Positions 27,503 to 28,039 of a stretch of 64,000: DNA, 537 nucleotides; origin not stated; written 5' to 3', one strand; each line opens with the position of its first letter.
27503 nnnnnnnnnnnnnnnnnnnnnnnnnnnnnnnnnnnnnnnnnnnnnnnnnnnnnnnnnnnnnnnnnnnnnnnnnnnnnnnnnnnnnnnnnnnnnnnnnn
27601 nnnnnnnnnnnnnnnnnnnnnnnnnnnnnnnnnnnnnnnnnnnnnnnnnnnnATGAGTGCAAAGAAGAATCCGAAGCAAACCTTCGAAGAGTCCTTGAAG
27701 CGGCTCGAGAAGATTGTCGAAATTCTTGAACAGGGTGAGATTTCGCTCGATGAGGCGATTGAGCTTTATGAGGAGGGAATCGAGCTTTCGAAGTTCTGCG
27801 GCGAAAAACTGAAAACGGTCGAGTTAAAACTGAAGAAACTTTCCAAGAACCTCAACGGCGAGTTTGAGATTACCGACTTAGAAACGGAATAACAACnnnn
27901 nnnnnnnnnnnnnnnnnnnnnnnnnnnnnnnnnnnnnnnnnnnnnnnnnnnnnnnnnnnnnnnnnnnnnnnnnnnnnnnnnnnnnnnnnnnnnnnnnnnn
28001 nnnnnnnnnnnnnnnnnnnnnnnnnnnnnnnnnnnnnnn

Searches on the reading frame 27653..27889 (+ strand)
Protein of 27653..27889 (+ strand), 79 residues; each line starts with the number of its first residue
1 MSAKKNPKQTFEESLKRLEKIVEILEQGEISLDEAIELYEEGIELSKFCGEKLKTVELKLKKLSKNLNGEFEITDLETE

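Call 82: search_protein_families(library=pfam, proteins=[window:27653-27889:+], max_evalue=0.001)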
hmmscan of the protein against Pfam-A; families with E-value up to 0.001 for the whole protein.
window:27653-27889:+ (79 aa): 1 family
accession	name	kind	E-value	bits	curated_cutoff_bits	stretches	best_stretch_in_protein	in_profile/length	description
PF02609.21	Exonuc_VII_S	-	2.6e-20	72.6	24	1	11-62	1-52/52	Exonuclease VII small subunit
